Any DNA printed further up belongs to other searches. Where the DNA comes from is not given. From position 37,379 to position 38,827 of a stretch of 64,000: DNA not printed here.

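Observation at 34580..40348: Integrase-adjacent module of nucleotide-acting enzymes (YfbR-like HD with novel N-domain, NUDIX, SAM-MTase, IMPase-like) and uncharacterised membrane proteins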

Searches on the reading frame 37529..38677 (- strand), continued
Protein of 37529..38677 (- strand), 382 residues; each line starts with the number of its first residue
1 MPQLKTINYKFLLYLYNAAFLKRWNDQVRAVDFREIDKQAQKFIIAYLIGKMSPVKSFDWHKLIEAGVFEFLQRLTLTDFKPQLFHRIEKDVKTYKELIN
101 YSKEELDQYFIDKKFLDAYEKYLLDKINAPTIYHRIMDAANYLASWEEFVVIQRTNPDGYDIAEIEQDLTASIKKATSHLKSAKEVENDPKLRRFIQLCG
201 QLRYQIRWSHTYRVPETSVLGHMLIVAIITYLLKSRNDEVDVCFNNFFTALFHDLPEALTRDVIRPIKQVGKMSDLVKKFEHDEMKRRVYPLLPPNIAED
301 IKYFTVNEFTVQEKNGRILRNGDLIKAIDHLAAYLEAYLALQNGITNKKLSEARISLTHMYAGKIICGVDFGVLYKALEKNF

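Call 17: find_encoding_contigs(protein=P0031, flank=8000, max_places=1)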
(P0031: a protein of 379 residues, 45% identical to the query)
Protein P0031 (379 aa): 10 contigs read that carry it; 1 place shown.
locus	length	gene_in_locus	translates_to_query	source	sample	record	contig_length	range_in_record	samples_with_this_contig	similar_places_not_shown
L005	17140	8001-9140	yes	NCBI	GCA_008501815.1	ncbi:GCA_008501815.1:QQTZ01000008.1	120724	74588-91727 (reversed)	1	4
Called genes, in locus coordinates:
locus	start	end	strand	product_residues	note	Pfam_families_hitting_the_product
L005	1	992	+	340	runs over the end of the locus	PF01210:NAD_Gly3P_dh_N, PF02558:ApbA (weak), PF03807:F420_oxidored (weak), PF07479:NAD_Gly3P_dh_C, PF20618:GPD_NAD_C_bact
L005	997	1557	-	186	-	PF00908:dTDP_sugar_isom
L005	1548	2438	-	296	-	PF00483:NTP_transferase, PF12804:NTP_transf_3 (weak)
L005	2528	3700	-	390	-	PF00535:Glycos_transf_2 (weak)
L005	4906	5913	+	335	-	PF01116:F_bP_aldolase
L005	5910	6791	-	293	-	PF01370:Epimerase, PF04321:RmlD_sub_bind, PF02719:Polysacc_synt_2, PF16363:GDP_Man_Dehyd, PF07993:NAD_binding_4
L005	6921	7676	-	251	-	-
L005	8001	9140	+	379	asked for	PF12917:YfbR-like, PF13023:HD_3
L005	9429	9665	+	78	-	-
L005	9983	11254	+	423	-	PF00515:TPR_1 (faint), PF07719:TPR_2 (faint), PF13181:TPR_8 (faint), PF13414:TPR_11 (faint), PF13424:TPR_12 (faint), PF13428:TPR_14 (faint), PF23914:TPR_CcmH_CycH (weak), PF13485:Peptidase_MA_2, +3 more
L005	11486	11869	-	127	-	PF04134:DCC1-like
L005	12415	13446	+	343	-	PF08529:NusA_N, PF13184:KH_NusA_1st, PF26594:KH_NusA_2nd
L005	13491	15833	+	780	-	PF04760:IF2_N (faint), PF00009:GTP_EFTU, PF00025:Arf (weak), PF01926:MMR_HSR1, PF22042:EF-G_D2, PF11987:IF-2, PF03144:GTP_EFTU_D2 (weak)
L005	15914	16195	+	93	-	PF04456:DUF503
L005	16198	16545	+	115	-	PF02033:RBFA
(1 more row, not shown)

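Call 18: find_encoding_contigs(protein=P0089, flank=8000, max_places=1)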
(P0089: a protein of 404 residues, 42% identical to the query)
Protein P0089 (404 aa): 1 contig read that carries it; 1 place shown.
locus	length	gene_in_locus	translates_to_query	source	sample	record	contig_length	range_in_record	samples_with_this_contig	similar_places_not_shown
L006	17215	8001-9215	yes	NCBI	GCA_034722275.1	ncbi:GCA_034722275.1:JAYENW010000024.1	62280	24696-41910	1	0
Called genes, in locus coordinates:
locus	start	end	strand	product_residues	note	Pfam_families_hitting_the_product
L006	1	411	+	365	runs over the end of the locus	PF00291:PALP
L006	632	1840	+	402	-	PF02812:ELFV_dehydrog_N, PF00208:ELFV_dehydrog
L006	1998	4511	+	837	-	PF01074:Glyco_hydro_38N, PF09261:Alpha-mann_mid, PF07748:Glyco_hydro_38C, PF17677:Glyco_hydro38C2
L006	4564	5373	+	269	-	PF01513:NAD_kinase, PF20143:NAD_kinase_C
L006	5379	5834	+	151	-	PF00583:Acetyltransf_1, PF13673:Acetyltransf_10, PF13508:Acetyltransf_7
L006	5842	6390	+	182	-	PF00293:NUDIX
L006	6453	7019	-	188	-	-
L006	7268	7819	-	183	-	PF05175:MTS (weak), PF01209:Ubie_methyltran, PF13489:Methyltransf_23, PF06325:PrmA (weak), PF13847:Methyltransf_31, PF13649:Methyltransf_25, PF08241:Methyltransf_11, PF08242:Methyltransf_12, +1 more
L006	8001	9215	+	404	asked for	PF12917:YfbR-like, PF13023:HD_3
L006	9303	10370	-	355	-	PF00180:Iso_dh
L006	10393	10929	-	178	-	PF06434:Aconitase_2_N (weak), PF00694:Aconitase_C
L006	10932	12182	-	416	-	PF00330:Aconitase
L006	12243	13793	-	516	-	PF01039:Carboxyl_trans, PF03255:ACCA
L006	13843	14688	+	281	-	PF00809:Pterin_bind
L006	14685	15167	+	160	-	PF01288:HPPK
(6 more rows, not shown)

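Call 20: search_protein_families(library=padloc, proteins=[window:37529-38677:-], max_evalue=0.01)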
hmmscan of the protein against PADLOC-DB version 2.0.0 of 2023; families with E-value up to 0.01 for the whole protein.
window:37529-38677:- (382 aa): 0 families

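Call 24: find_related_loci(query=A1, collection=genome_contigs, flank=10000)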
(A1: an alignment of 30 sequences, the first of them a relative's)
Query A1 (382 aa) in genome_contigs; peptide patterns used: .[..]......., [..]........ (x = any residue, [..] = any of these).
600 stretches matched a pattern (row limit reached: there are more); 594 encode a relative of the query (tblastn E <= 1e-3); the best 80 are kept; 80 distinct loci.
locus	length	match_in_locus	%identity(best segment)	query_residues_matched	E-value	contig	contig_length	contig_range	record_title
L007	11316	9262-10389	47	5-375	2e-107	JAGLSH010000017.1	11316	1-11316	MAG: Candidatus Omnitrophota bacterium isolate RS_9_46 ROV157_9.bin.46.fa_17, whole genome shotgun sequence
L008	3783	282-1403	46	7-375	7e-106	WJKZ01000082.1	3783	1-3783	MAG: Candidatus Omnitrophota bacterium isolate RBin_191 k141_1488177, whole genome shotgun sequence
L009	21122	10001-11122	48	7-375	2e-103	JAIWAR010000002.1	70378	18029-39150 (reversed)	MAG: Methanosarcinales archaeon isolate SFP3_US_05_3 NODE_4_length_70413_cov_4.996344, whole genome shotgun sequence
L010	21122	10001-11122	47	7-376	1e-103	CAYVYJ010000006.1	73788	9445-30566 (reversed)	MAG TPA_asm: uncultured Planctomycetia bacterium isolate SRP167671_co1_67 genome assembly, contig: NODE_358_length_73788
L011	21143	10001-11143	45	7-382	3e-103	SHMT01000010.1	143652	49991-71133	MAG: Candidatus Scalindua sp. SCAELEC01 145, whole genome shotgun sequence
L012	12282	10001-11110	46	11-375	1e-102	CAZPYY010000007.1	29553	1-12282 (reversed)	MAG TPA_asm: uncultured Planctomycetia bacterium isolate binchicken_co330_156 genome assembly, contig: NODE_1603_length_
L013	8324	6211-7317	46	7-376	1e-102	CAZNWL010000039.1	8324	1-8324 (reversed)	MAG TPA_asm: uncultured Planctomycetia bacterium isolate SRP098346_co1_239 genome assembly, contig: NODE_11585_length_83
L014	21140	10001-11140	43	3-376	1e-102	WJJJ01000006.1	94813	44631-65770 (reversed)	MAG: Candidatus Omnitrophota bacterium isolate Bin_019 k141_949739, whole genome shotgun sequence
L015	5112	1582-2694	46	10-375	2e-101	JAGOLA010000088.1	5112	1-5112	MAG: Candidatus Omnitrophota bacterium isolate Go_SlDig_bin_159 Go_SlDig_55350_length_5112_cov_4.478636, whole genome sh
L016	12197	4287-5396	47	11-375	2e-101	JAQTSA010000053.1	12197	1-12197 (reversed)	MAG: Candidatus Omnitrophota bacterium isolate STB_176 NODE_13125_length_12197_cov_3.130240_Sandtown_B, whole genome sho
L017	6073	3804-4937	44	3-381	7e-101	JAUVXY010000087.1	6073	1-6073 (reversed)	MAG: Actinomycetes bacterium isolate CSMAG_1228 CSMAG_1228_k141_1319888_length_6073_cov_5.9299, whole genome shotgun seq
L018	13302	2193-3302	44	11-381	9e-101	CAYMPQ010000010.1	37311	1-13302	MAG TPA_asm: uncultured Actinomycetota bacterium isolate SRP178699_co2_401 genome assembly, contig: NODE_447_length_3731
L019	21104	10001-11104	46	7-375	1e-100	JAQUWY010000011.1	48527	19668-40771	MAG: Candidatus Omnitrophota bacterium isolate STD2_200 NODE_2443_length_48527_cov_5.162376_Sandtown_D2, whole genome sh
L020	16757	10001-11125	45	7-375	2e-100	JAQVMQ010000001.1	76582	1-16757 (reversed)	MAG: Candidatus Omnitrophota bacterium isolate STF1_137 NODE_560_length_76582_cov_4.254202_Sandtown_F1, whole genome sho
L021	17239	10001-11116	45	7-379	4e-100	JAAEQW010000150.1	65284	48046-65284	MAG: Candidatus Omnitrophota bacterium isolate Gpa_28 GpaG_CONTIG2072277, whole genome shotgun sequence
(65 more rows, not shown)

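Call 28: predict_structure(alignment_id=A1)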
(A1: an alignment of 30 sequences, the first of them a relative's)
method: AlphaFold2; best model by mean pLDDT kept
length: 382 residues; sequences in the alignment: 30
mean_pLDDT: 87.8   pTM: 0.90
mean pLDDT of the five models: 87.8, 87.2, 86.6, 85.2, 85.1
residues with pLDDT >= 90: 227; 70-90: 116; 50-70: 33; < 50: 6
segments of 3 or more residues with pLDDT < 50: 210-213
pLDDT, mean of each block of 10 residues (from residue 1): 70 84 61 85 97 86 96 86 81 95 95 93 92 95 92 84 89 91 95 95 72 66 95 77 95 91 68 81 95 97 95 93 96 90 85 92 92 93 89
secondary structure, 60 per line:
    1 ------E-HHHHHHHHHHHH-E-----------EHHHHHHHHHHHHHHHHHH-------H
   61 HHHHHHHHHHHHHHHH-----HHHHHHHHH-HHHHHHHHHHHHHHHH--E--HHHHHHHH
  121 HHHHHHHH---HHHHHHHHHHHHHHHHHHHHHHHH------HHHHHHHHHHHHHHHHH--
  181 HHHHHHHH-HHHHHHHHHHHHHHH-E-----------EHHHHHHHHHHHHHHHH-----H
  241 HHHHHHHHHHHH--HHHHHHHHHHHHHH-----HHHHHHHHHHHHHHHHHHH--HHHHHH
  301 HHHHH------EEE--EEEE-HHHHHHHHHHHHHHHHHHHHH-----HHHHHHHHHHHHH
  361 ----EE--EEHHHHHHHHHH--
elements in order: H9-20 H35-52 H60-76 H82-90 H92-107 H113-128 H132-155 H162-178 H181-188 H190-204 H219-234 H240-252 H255-268 H274-292 H295-305 E312-314 E317-320 H322-342 H348-360 H371-380
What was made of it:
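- The full model has pLDDT 87.8 and pTM 0.90 (call 28).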

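Call 31: search_protein_families(library=pfam, alignment_id=A2, max_evalue=0.001)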
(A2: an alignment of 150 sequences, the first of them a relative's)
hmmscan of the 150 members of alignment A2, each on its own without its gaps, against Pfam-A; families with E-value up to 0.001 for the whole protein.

A. member 1, L007:6120-9239:+ (1040 aa): 3 families
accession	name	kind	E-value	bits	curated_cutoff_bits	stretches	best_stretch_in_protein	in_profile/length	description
PF00873.25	ACR_tran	-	2e-197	658.5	28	1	3-1020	1-1020/1021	AcrB/AcrD/AcrF family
PF02355.23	SecD_SecF_C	-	5.6e-13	49.2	20.5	2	834-1011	3-177/189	Protein export membrane protein SecD/SecF, C-terminal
PF03176.21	MMPL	-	0.00045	19.7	20.5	0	861-1020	141-302/333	MMPL family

B. families by the number of members that match (of 150 scanned): 207 families (the first 25 are shown)
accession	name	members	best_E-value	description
PF07238.19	PilZ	5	5.7e-18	PilZ domain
PF00873.25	ACR_tran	4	2e-197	AcrB/AcrD/AcrF family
PF02219.23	MTHFR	4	1.4e-88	Methylenetetrahydrofolate reductase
PF02355.23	SecD_SecF_C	4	5.6e-13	Protein export membrane protein SecD/SecF, C-terminal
PF07690.21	MFS_1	3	3.6e-46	Major Facilitator Superfamily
PF07719.23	TPR_2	3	6.9e-18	Tetratricopeptide repeat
PF01796.24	OB_ChsH2_C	3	2.8e-13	ChsH2, C-terminal OB-fold domain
PF12172.15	zf-ChsH2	3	3.8e-11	ChsH2, rubredoxin-like zinc ribbon domain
PF04536.20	TPM_phosphatase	3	1.4e-10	TPM domain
PF00515.34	TPR_1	3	5.9e-09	Tetratricopeptide repeat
PF03176.21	MMPL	3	0.0004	MMPL family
PF00171.27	Aldedh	2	3.8e-179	Aldehyde dehydrogenase family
PF06574.18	FAD_syn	2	6e-54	FAD synthetase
PF00160.26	Pro_isomerase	2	3.6e-53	Cyclophilin type peptidyl-prolyl cis-trans isomerase/CLD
PF00016.26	RuBisCO_large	2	6.4e-48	Ribulose bisphosphate carboxylase large chain, catalytic domain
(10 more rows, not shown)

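Call 33: fold_search(model_id=the predicted structure, library=pdb)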
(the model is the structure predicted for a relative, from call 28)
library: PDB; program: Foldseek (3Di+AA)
matches with E <= 10: 88; with E <= 0.001: 0
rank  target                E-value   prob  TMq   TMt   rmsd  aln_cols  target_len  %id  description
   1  4dmb_B                2.3e-01  1.00  0.37  0.70   4.3       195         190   22  X-ray structure of human hepatitus C virus NS5A-transactivated protein 2 at the resolution 1.9A, Northeast Structural  (released 2012-04-04)
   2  1xx7_A                4.2e-01  0.99  0.34  0.68   4.8       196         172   23  Conserved hypothetical protein from Pyrococcus furiosus Pfu-403030-001 (released 2004-12-28)
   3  2par_A                4.2e-01  0.99  0.33  0.65   4.7       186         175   19  Crystal structure of the 5'-deoxynucleotidase YfbR mutant E72A complexed with Co(2+) and TMP (released 2008-03-04)
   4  2pau_A                4.5e-01  0.99  0.35  0.69   4.2       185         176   20  Crystal structure of the 5'-deoxynucleotidase YfbR mutant E72A complexed with Co(2+) and dAMP (released 2008-03-04)
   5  4dmb_A                4.5e-01  0.99  0.37  0.70   4.2       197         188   22  X-ray structure of human hepatitus C virus NS5A-transactivated protein 2 at the resolution 1.9A, Northeast Structural  (released 2012-04-04)
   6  4l1j_A                6.1e-01  0.99  0.37  0.70   4.5       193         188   23  Three dimensional structure of mutant D143A of human HD domain-containing protein 2, Northeast Structural Genomics Con (released 2013-06-19)
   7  2paq_B                6.1e-01  0.98  0.33  0.65   5.0       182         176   21  Crystal structure of the 5'-deoxynucleotidase YfbR (released 2007-04-10)
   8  5tk7                  6.7e-01  0.99  0.37  0.67   4.5       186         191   13  Structure of the HD-domain phosphohydrolase OxsA with Oxetanocin-A triphosphate bound (released 2016-11-16)
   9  2pq7                  7.6e-01  0.57  0.21  0.38   9.8       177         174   16  Crystal structure of predicted HD superfamily hydrolase (104161995) from uncultured Thermotogales bacterium at 1.45 A re (released 2007-05-15)
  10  7q84_B                8.0e-01  0.11  0.17  0.13  20.6       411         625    9  Crystal structure of human peroxisomal acyl-Co-A oxidase 1a, apo-form (released 2022-03-02)
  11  4l7e_A                9.1e-01  0.97  0.35  0.67   4.9       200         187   21  Three dimensional structure of mutant D78A of human HD domain-containing protein 2, Genomics Consortium (NESG) Target  (released 2013-07-24)
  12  2pau_B                9.1e-01  0.97  0.33  0.66   4.7       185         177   18  Crystal structure of the 5'-deoxynucleotidase YfbR mutant E72A complexed with Co(2+) and dAMP (released 2008-03-04)
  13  4l7w                  1.0e+00  0.97  0.37  0.69   4.3       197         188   22  Crystal structure mutant H77A of human HD domain-containing protein 2, Genomics Consortium (NESG) Target HR6723 (released 2013-07-03)
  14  9qja_A                1.1e+00  0.05  0.12  0.11  22.1       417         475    9  Structure of the transmembrane domain of full-length Ist2 at low resolution (released 2025-09-03)
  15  4l7e_B                1.3e+00  0.96  0.36  0.66   4.8       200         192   20  Three dimensional structure of mutant D78A of human HD domain-containing protein 2, Genomics Consortium (NESG) Target  (released 2013-07-24)
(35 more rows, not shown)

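Call 67: find_encoding_contigs(protein=P0002, flank=4000, max_places=1)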
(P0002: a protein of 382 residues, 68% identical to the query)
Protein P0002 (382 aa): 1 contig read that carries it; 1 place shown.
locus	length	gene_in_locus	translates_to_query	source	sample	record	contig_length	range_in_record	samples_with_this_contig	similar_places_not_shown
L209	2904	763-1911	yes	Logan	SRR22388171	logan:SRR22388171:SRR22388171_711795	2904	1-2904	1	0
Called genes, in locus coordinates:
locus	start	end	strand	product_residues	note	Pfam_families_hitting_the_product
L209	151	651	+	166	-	PF01936:NYN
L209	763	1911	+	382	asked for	PF12917:YfbR-like, PF13023:HD_3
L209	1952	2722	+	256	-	PF00459:Inositol_P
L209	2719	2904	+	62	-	?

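Call 68: find_encoding_contigs(protein=P0005, flank=4000, max_places=1)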
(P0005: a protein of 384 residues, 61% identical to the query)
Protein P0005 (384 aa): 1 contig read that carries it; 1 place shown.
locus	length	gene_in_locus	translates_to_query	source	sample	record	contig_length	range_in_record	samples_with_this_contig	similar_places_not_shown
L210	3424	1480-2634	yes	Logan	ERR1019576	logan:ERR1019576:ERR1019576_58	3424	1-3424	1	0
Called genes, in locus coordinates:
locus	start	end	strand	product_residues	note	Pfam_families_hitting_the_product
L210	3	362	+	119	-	?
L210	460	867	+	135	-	-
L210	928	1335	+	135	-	-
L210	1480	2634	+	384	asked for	PF12917:YfbR-like, PF13023:HD_3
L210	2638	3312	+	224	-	PF13460:NAD_binding_10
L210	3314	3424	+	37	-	?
